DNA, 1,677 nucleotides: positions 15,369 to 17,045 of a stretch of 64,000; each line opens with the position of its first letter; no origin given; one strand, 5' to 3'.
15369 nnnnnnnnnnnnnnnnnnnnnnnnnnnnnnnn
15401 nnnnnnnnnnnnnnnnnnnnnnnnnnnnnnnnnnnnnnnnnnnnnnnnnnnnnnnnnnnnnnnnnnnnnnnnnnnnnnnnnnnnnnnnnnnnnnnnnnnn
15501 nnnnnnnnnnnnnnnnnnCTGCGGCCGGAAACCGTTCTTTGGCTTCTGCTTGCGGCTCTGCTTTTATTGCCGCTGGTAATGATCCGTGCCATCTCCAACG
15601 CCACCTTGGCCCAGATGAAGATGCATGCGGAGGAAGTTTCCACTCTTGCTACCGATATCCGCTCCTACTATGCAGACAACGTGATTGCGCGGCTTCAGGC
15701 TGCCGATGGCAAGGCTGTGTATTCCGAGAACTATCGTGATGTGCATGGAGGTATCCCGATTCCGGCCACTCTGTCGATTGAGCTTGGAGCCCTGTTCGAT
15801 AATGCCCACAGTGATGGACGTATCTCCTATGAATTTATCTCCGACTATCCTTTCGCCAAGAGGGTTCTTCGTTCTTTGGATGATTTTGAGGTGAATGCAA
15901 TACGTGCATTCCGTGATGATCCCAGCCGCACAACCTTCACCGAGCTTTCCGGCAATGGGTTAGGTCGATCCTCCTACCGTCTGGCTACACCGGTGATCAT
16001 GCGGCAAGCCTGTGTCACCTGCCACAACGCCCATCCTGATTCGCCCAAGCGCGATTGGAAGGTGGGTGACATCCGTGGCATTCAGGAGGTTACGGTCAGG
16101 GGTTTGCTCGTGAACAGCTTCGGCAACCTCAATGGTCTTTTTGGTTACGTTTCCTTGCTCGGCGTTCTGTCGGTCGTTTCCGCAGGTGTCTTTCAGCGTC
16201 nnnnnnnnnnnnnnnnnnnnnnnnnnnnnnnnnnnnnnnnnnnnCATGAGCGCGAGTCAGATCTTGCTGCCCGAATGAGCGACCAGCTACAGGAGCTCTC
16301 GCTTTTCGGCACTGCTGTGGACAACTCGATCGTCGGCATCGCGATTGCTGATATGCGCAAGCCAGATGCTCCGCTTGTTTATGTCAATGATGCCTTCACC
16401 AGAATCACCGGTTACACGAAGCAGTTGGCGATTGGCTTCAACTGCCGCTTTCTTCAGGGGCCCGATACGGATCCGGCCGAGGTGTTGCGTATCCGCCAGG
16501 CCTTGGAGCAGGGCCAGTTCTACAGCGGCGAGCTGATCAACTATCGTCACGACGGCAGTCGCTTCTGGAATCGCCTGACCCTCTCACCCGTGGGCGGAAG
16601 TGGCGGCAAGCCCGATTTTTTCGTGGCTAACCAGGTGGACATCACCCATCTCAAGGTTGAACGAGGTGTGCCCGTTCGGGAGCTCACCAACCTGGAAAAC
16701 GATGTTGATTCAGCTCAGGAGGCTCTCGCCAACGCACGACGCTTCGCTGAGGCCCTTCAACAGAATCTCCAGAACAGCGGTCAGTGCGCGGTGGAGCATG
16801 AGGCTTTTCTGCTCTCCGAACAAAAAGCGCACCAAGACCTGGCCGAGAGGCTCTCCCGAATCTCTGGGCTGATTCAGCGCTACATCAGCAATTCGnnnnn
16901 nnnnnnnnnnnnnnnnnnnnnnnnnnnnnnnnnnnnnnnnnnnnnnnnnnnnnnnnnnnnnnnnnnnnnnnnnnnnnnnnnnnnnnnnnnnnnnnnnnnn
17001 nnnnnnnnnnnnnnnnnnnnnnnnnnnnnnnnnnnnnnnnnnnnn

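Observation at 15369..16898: Output-less transmembrane sensor combining a periplasmic c-type heme domain with a cytoplasmic LOV photoreceptor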

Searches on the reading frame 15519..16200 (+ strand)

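Call 44: search_solved_structures(query=window:15519-16200:+, max_evalue=1, show_alignments=2)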
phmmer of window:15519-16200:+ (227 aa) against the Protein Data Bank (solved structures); distinct sequences matched with E-value up to 1: 4.
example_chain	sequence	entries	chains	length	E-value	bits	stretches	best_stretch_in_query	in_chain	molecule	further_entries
7zuh_AAA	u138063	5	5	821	0.31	13.8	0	35-94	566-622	Penicillin-binding protein 1b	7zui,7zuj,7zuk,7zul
2jch_A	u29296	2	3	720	0.38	13.5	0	35-94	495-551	PENICILLIN-BINDING PROTEIN 1B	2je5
9e78_0z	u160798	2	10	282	0.65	12.8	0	147-204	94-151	DMIP5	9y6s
2fff_B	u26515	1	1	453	0.96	12.2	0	35-94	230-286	penicillin-binding protein 1B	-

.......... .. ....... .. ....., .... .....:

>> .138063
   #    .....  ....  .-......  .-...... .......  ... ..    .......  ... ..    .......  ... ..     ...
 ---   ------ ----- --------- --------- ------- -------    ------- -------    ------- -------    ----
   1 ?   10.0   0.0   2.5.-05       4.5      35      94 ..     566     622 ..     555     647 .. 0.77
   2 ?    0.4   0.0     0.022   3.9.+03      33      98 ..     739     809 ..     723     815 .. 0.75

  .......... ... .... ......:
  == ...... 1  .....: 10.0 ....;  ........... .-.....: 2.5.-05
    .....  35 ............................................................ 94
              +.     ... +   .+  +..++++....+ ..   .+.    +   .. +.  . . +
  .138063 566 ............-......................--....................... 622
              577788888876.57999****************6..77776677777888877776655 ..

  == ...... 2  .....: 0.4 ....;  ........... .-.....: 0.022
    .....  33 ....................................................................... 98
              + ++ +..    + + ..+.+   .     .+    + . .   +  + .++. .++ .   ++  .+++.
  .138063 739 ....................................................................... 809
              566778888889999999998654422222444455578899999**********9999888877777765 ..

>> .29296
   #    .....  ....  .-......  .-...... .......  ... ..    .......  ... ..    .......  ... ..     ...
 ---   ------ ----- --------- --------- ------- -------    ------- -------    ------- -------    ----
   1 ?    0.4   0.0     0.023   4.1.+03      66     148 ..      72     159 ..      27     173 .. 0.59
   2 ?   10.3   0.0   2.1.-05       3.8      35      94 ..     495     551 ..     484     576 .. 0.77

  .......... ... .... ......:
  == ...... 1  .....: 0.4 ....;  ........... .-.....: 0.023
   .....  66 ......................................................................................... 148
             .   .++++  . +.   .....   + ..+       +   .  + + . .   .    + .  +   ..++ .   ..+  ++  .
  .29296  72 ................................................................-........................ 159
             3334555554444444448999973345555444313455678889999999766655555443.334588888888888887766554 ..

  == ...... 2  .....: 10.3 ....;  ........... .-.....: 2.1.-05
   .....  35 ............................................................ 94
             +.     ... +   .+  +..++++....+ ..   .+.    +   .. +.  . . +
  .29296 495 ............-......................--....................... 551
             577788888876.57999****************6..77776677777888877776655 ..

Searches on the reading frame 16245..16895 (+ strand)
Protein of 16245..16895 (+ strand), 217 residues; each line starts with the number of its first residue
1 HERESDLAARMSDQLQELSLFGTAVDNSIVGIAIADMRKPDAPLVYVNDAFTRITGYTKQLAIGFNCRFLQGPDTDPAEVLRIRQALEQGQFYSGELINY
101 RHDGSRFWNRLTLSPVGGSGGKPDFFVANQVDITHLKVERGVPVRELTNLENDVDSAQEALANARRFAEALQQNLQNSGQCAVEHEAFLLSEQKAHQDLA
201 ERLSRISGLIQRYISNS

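Call 53: predict_structure(protein=window:16245-16895:+)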
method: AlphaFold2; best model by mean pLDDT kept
length: 217 residues; sequences in the alignment: 1
mean_pLDDT: 42.6   pTM: 0.26
mean pLDDT of the five models: 42.6, 41.3, 40.1, 38.6, 35.0
residues with pLDDT >= 90: 0; 70-90: 0; 50-70: 68; < 50: 149
segments of 3 or more residues with pLDDT < 50: 1-74, 97-109, 119-122, 126-158, 183-186, 210-217
pLDDT, mean of each block of 10 residues (from residue 1): 43 38 28 28 30 28 31 53 55 50 44 53 42 25 35 48 52 53 50 56 54 39
secondary structure, 60 per line:
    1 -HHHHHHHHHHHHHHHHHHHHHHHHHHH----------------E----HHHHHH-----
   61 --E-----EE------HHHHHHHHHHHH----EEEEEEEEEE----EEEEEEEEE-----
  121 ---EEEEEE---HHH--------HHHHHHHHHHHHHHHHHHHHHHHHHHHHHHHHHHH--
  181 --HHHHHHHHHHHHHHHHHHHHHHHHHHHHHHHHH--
elements in order: H2-28 H50-55 H77-88 E93-102 E107-115 E124-129 H144-178 H183-215

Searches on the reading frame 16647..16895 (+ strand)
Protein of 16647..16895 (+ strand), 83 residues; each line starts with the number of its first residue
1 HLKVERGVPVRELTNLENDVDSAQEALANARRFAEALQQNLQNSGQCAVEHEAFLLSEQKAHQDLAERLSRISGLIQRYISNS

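Call 42: search_protein_families(library=pfam, proteins=[window:16647-16895:+], max_evalue=10)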
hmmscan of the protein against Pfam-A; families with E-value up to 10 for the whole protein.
seq(83 aa): 5 families
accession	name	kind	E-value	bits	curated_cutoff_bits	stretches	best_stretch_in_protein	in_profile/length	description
PF25366.1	RUFY4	-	0.0004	21.1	27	1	12-71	17-77/90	RUFY4-like domain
PF20072.4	DUF6468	-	0.02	15.4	26.9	1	14-73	13-72/76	Domain of unknown function (DUF6468)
PF07303.18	Occludin_ELL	-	0.031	15.5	31.2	1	11-79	36-99/101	Occludin homology domain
PF24367.1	DUF7523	-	0.041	14.6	27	1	19-70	35-88/158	Family of unknown function (DUF7523)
PF09686.15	Plasmid_RAQPRD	-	0.088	13.4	23.1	1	23-82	5-61/76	Plasmid protein of unknown function (Plasmid_RAQPRD)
